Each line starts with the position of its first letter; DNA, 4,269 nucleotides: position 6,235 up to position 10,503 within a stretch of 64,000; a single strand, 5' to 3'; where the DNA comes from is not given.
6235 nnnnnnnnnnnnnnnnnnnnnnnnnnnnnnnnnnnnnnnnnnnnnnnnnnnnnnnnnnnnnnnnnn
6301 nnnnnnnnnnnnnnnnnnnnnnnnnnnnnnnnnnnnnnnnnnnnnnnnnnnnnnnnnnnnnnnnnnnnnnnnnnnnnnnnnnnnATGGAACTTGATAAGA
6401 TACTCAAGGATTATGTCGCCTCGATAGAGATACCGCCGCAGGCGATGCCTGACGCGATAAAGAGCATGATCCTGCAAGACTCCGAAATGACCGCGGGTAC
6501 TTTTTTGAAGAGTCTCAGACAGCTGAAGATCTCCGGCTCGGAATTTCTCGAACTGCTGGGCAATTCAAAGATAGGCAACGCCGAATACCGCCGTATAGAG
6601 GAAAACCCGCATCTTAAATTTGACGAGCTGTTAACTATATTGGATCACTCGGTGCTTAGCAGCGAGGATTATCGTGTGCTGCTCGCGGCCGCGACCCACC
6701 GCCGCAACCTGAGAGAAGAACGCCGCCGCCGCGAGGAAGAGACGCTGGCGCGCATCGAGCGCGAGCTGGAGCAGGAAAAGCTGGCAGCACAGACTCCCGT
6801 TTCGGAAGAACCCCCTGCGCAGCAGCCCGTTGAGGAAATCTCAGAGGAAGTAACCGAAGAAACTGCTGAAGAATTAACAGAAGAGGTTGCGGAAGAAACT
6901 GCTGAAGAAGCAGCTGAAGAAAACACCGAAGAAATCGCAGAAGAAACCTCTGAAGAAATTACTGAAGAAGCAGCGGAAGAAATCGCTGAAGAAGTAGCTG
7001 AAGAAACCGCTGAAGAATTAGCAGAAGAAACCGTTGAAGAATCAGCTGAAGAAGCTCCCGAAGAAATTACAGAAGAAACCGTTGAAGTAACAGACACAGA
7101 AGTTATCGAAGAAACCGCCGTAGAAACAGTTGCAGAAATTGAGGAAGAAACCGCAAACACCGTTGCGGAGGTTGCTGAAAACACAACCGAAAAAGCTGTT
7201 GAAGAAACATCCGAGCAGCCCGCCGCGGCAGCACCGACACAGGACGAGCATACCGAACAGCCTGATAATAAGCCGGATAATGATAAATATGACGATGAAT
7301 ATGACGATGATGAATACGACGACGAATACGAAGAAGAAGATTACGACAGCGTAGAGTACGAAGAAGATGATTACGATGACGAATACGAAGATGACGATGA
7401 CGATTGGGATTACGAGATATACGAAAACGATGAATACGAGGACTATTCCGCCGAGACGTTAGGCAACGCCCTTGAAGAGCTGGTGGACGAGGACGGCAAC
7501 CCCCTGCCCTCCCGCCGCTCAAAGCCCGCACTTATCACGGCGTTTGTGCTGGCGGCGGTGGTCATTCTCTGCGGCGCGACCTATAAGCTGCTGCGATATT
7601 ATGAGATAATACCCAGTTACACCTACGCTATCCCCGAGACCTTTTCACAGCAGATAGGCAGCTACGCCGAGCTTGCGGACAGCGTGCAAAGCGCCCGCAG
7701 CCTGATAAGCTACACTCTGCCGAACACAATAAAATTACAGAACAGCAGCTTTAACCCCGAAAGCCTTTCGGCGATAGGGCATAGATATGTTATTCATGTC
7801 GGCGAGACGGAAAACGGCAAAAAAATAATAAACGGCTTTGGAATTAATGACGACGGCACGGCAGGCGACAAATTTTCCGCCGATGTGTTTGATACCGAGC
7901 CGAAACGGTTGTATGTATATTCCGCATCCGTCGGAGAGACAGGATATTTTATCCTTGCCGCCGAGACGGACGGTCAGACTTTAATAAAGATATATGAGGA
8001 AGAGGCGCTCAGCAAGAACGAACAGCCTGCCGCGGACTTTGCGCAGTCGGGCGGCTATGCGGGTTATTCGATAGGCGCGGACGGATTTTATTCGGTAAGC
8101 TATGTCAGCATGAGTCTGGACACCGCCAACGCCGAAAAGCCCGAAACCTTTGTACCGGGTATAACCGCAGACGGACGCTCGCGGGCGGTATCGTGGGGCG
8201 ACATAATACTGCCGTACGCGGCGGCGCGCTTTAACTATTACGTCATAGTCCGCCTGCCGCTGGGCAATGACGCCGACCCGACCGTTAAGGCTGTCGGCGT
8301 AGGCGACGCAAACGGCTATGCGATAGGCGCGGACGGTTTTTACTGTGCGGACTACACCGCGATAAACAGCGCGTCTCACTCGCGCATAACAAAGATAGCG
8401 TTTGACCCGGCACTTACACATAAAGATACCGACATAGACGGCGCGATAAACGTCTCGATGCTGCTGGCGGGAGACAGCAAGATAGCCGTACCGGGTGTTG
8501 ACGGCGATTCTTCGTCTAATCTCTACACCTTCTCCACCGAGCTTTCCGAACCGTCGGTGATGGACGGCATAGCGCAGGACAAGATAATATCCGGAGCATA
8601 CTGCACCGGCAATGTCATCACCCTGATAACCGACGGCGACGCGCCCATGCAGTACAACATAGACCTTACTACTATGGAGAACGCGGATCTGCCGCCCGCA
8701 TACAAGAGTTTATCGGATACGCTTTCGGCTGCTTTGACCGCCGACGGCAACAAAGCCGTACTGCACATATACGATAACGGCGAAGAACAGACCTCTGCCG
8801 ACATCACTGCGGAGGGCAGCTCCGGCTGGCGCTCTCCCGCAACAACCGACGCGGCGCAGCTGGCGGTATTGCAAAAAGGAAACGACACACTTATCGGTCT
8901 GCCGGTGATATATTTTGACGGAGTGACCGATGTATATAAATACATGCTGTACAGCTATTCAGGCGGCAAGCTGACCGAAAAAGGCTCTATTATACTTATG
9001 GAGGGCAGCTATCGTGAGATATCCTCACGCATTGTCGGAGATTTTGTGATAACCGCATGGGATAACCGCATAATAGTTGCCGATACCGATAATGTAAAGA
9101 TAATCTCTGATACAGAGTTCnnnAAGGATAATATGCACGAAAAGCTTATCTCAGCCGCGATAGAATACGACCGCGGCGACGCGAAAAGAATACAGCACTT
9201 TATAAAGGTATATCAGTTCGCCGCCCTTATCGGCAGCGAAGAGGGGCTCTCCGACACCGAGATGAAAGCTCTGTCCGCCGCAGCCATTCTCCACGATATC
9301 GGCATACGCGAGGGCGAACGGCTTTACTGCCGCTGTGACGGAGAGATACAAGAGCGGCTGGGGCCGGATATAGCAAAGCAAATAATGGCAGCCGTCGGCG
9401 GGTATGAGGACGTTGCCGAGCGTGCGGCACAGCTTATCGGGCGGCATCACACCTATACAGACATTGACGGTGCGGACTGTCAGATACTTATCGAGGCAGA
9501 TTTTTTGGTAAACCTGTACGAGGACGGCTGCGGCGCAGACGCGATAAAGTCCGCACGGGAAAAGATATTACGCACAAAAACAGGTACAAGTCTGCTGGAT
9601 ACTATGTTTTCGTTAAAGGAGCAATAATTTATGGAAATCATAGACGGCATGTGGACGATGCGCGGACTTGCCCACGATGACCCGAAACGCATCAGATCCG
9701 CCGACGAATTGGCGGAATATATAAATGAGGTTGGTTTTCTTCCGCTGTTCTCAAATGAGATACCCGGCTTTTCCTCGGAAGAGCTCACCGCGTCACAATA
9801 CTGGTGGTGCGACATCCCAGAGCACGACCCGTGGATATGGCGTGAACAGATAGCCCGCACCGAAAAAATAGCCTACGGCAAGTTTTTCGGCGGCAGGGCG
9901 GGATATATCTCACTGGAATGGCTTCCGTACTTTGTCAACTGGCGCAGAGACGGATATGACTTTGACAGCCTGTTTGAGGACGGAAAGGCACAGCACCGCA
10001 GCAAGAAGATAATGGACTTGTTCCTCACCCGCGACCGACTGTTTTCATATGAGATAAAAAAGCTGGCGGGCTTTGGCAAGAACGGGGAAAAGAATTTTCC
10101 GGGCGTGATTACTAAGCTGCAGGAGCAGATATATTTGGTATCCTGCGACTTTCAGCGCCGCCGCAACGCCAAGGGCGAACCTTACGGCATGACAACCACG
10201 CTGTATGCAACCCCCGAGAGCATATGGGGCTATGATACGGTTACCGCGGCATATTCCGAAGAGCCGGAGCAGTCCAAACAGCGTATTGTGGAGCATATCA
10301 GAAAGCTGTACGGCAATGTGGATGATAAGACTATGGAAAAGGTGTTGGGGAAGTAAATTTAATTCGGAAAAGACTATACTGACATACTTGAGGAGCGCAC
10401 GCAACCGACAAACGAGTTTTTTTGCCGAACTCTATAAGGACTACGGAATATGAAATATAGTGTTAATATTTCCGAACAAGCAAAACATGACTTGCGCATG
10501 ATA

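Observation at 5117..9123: Module of a pseudo-response regulator, a degenerate ECF-like protein and a 912-aa membrane protein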

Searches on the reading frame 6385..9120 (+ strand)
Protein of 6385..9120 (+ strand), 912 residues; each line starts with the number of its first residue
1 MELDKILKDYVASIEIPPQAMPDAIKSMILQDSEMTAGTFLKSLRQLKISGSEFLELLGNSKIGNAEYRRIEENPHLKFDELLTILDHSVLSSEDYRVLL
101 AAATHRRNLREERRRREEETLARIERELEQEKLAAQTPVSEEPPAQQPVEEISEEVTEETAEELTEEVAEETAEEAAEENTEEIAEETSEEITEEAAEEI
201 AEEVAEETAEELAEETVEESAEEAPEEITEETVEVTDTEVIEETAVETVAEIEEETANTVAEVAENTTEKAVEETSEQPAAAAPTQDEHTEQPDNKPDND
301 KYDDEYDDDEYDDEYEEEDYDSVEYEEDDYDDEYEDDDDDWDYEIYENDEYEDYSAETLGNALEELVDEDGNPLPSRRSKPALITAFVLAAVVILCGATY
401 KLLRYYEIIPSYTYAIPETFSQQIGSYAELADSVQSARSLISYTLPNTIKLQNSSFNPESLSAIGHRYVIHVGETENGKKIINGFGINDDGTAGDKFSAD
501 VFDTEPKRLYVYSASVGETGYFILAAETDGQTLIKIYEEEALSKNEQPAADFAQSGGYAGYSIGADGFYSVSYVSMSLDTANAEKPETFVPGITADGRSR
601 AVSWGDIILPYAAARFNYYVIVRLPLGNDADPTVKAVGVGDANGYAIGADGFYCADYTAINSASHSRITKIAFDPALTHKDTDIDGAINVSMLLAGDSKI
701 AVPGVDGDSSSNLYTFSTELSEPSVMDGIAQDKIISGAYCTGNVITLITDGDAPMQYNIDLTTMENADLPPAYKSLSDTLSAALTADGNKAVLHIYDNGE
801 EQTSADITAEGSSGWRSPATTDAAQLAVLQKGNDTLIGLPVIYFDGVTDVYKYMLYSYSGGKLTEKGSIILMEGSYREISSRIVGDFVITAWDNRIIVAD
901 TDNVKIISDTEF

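Call 3: search_protein_families(library=pfam, proteins=[window:6385-9120:+], max_evalue=1)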
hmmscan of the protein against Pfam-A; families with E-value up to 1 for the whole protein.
window:6385-9120:+ (912 aa): 0 families

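Call 4: search_protein_families(library=ncbifam, proteins=[window:6385-9120:+], max_evalue=1)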
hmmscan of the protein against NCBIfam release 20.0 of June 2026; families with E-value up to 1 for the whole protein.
window:6385-9120:+ (912 aa): 0 families

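Call 15: find_homologous_proteins(query=window:6385-9120:+, region=380-912, max_evalue=0.001)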
Query window:6385-9120:+, residues 380-912 (533 aa): 5 proteins with E <= 0.001 among 8000 candidates.
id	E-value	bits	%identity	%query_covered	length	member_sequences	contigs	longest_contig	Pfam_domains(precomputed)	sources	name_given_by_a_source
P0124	0.0e+0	1170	100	100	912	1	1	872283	-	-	-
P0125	1.2e-175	603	52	97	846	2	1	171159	-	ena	-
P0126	1.2e-166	573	54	100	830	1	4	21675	-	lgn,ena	-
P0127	2.7e-82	295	36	99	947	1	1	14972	-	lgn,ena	-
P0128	5.9e-82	294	36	99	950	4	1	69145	-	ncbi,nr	ncbi:MAG: hypothetical protein IJZ51_05885 [Ruminiclostridium sp.]|nr:hypothetical protein [Ruminicl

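Call 46: predict_structure(alignment_id=A3)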
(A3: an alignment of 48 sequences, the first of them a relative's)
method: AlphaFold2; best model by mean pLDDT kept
length: 912 residues; sequences in the alignment: 48
mean_pLDDT: 78.2   pTM: 0.60
mean pLDDT of the five models: 78.2, 77.6, 77.0, 76.6, 75.6
residues with pLDDT >= 90: 542; 70-90: 115; 50-70: 37; < 50: 218
segments of 3 or more residues with pLDDT < 50: 140-147, 149-354, 414-416
pLDDT, mean of each block of 10 residues (from residue 1): 79 80 78 88 94 94 96 94 96 95 92 92 91 69 39 35 38 39 39 41 38 33 34 31 35 33 30 35 35 34 34 33 35 37 44 57 64 57 85 94 84 58 94 93 94 81 95 95 96 95 95 94 96 97 96 97 95 97 96 96 97 97 92 97 96 97 94 97 96 96 86 96 94 94 94 95 93 91 91 95 93 90 92 95 93 97 97 88 95 95 96 90
secondary structure, 60 per line:
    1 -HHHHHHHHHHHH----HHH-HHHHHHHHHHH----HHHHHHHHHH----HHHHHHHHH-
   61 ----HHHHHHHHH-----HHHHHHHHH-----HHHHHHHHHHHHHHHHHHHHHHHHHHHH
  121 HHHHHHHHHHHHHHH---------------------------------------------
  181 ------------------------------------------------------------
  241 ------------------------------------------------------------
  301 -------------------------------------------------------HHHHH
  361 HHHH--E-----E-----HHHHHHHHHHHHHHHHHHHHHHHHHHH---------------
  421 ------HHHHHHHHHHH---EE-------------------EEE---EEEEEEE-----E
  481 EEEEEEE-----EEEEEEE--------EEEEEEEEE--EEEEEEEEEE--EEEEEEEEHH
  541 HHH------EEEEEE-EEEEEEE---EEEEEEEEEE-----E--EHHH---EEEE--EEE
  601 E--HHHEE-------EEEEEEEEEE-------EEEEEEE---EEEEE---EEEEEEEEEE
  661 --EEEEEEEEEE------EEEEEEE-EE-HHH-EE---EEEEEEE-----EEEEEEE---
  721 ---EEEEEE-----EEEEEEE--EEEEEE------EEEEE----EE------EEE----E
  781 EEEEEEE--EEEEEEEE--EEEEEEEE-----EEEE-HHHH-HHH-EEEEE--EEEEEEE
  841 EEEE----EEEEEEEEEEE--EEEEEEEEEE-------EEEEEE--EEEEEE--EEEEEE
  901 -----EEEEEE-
elements in order (helices of 4 or more, strands of 3 or more residues): H2-13 H22-32 H37-46 H51-59 H65-73 H79-87 H93-135 H356-364 H379-405 H427-437 E462-464 E468-474 E480-487 E493-499 E508-516 E519-528 E531-538 H539-543 E550-555 E557-563 E567-576 E592-595 E598-601 E616-625 E633-639 E643-647 E651-660 E663-672 E679-685 E699-705 E711-717 E724-729 E735-741 E744-749 E756-760 E773-775 E780-787 E790-797 E800-807 E813-816 H818-821 E827-831 E834-844 E849-859 E862-871 E879-884 E887-892 E895-900 E906-911

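Call 49: fold_search(model_id=the predicted structure, library=pdb)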
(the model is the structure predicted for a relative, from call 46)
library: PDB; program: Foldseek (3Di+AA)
matches with E <= 10: 1256; with E <= 0.001: 322
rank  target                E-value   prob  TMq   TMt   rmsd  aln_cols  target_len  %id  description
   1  8bbe_E                3.1e-09  1.00  0.10  0.09  24.2       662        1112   10  Structure of the IFT-A complex; IFT-A2 module (released 2022-12-21)
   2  6lqr_B2               9.8e-09  1.00  0.13  0.14  21.1       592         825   12  Cryo-EM structure of 90S small subunit preribosomes in transition states (State C) (released 2020-09-16)
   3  7ung_e                2.0e-08  1.00  0.15  0.20  18.8       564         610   11  48-nm repeat of the human respiratory doublet microtubule (released 2022-10-05)
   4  9d5n_CH               2.2e-08  1.00  0.11  0.15  19.9       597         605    9  48-nm doublet microtubule from Trichomonas vaginalis strain G3 (released 2025-05-14)
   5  8bd7_S                3.3e-08  1.00  0.12  0.10  23.6       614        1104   10  IFTB1 subcomplex of anterograde Intraflagellar transport trains (Chlamydomonas reinhardtii) (released 2023-01-11)
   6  8glv_LY               8.2e-08  1.00  0.13  0.13  19.8       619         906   10  96-nm repeat unit of doublet microtubules from Chlamydomonas reinhardtii flagella (released 2023-05-31)
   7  6rxt_UU               1.1e-07  1.00  0.12  0.12  21.4       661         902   10  Cryo-EM structure of the 90S pre-ribosome (Kre33-Noc4) from Chaetomium thermophilum, state A (released 2019-08-14)
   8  9cpc_1S               1.2e-07  1.00  0.15  0.20  18.8       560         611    9  Atomic model of porcine brain ventricles cilia doublet microtubule (48-nm periodicity) (released 2024-10-23)
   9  9n6v_LT               1.5e-07  1.00  0.12  0.12  21.5       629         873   10  SSU processome maturation and disassembly, State A (released 2025-11-05)
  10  9ltj_B                1.8e-07  1.00  0.14  0.15  20.8       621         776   10  Cryo-EM structure of DDB1-DDA1-DET1 complex (released 2026-01-28)
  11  8glv_Cp               1.9e-07  1.00  0.13  0.12  18.0       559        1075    9  96-nm repeat unit of doublet microtubules from Chlamydomonas reinhardtii flagella (released 2023-05-31)
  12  9e78_0L               2.0e-07  1.00  0.14  0.19  18.4       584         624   10  48-nm repeat of the Leishmania tarentolae doublet microtubule (released 2025-03-12)
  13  8hmf_E                2.2e-07  1.00  0.15  0.13  16.9       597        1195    9  head module state 2 of Tetrahymena IFT-A (released 2023-06-14)
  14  6lqr_BE               2.6e-07  1.00  0.14  0.15  20.5       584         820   10  Cryo-EM structure of 90S small subunit preribosomes in transition states (State C) (released 2020-09-16)
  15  8fh3_A                2.8e-07  1.00  0.11  0.11  24.5       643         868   10  Human IFT-A complex structures provide molecular insights into ciliary transport (released 2023-02-22)
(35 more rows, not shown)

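Call 69: search_protein_families(library=padloc, proteins=[window:6385-9120:+], max_evalue=0.01)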
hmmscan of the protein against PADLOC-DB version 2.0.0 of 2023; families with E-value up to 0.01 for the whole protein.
window:6385-9120:+ (912 aa): 0 families

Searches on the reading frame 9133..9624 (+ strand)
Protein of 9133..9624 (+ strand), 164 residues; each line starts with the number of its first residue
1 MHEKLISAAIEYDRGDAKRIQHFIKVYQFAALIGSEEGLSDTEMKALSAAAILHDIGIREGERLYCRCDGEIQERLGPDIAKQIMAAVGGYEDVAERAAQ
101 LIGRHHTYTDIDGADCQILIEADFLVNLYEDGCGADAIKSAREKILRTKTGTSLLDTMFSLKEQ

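Call 3: search_protein_families(library=pfam, proteins=[window:9133-9624:+], max_evalue=1)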
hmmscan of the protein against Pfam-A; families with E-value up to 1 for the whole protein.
window:9133-9624:+ (164 aa): 4 families
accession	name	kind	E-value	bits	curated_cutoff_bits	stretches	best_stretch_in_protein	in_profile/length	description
PF01966.28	HD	-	1.9e-06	28.6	22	1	19-112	1-92/116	HD domain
PF24391.1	HD-CE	-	0.071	13.2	27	1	20-67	9-52/263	HD-CE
PF13875.12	DUF4202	-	0.12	12.7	35.1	1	77-128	87-135/183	Domain of unknown function (DUF4202)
PF04452.19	Methyltrans_RNA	-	0.15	12.1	23.9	1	22-50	108-139/165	RNA methyltransferase domain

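Call 4: search_protein_families(library=ncbifam, proteins=[window:9133-9624:+], max_evalue=1)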
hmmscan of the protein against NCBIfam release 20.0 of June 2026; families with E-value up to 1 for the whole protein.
window:9133-9624:+ (164 aa): 5 families
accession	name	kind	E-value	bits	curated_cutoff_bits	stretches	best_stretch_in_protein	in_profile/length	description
TIGR00277.1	HDIG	domain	0.0056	16.5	27.6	1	20-57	6-40/84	HDIG domain-containing metalloprotein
TIGR03401.1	cyanamide_fam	subfamily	0.0074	15.8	109.85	1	15-109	52-145/228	HD domain protein, cyanamide hydratase family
TIGR01596.1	cas3_HD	equivalog_domain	0.054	13.6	43.45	0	82-130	77-117/178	CRISPR-associated endonuclease Cas3''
NF053512.1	nitric_RR_NosR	exception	0.068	12.2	400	1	6-57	181-230/422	response regulator c-di-GMP phosphodiesterase, NosR family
NF045665.1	NTPtran_DVU1551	equivalog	0.097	11.7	315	1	16-57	215-258/359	DVU_1551 family NTP transferase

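Call 45: search_solved_structures(query=window:9133-9624:+, max_evalue=1, show_alignments=1)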
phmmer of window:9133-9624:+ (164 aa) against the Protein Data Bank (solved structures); distinct sequences matched with E-value up to 1: 6.
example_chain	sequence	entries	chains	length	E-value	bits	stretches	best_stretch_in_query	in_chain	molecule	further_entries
6dka_A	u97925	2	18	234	0.025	17.9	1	18-111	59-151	DNA damage-inducible protein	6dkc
6dk9_A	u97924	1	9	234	0.034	17.4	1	18-110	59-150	DNA damage-inducible protein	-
2d81_A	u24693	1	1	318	0.11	15.8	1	61-152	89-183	PHB depolymerase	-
2d80_A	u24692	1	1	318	0.11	15.8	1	61-152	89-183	PHB depolymerase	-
4mcw_A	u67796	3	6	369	0.21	14.8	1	16-58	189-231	Metal dependent phosphohydrolase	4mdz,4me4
5cwi_A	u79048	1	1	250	0.45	13.8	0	64-106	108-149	Designed helical repeat protein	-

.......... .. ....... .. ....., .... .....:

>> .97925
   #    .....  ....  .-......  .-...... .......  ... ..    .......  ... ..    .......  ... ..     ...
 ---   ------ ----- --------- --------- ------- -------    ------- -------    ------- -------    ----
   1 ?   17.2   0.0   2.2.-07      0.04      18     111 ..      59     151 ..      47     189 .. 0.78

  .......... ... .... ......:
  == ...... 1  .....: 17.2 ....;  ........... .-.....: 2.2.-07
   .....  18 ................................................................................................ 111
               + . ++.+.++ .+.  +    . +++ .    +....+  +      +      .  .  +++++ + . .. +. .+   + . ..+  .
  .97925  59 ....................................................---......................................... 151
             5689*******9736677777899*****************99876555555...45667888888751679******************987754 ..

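Call 69: search_protein_families(library=padloc, proteins=[window:9133-9624:+], max_evalue=0.01)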
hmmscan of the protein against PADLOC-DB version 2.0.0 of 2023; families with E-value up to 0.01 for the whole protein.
window:9133-9624:+ (164 aa): 2 families
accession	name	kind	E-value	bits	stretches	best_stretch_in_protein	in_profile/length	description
PDLC00939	Cas3g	-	0.0023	14.1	1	13-59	686-732/864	"CRISPR-associated helicase Cas3, subtype Dpsyc"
PDLC01192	Cas10d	-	0.0076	12.6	1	34-115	51-135/847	CAS-I-D; effector_LS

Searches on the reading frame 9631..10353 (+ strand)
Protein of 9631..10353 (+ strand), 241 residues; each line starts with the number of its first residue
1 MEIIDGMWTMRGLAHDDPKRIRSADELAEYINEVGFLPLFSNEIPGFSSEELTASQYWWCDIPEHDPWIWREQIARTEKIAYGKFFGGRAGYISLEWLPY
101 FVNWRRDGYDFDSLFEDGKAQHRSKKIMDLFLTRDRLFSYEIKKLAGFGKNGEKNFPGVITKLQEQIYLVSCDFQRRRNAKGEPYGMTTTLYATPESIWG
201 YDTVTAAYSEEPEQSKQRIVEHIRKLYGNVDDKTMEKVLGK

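Call 3: search_protein_families(library=pfam, proteins=[window:9631-10353:+], max_evalue=1)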
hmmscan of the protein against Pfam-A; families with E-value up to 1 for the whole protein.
window:9631-10353:+ (241 aa): 1 family
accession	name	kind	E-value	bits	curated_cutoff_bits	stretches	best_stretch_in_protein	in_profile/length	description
PF24741.1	AlkZ-rel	-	2.7e-82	275.9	26.5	1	21-240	1-221/221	AlkZ related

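Call 4: search_protein_families(library=ncbifam, proteins=[window:9631-10353:+], max_evalue=1)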
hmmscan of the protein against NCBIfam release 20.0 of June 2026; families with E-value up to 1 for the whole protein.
window:9631-10353:+ (241 aa): 0 families

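Call 69: search_protein_families(library=padloc, proteins=[window:9631-10353:+], max_evalue=0.01)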
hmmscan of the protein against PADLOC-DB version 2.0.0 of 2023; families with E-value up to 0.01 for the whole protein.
window:9631-10353:+ (241 aa): 0 families
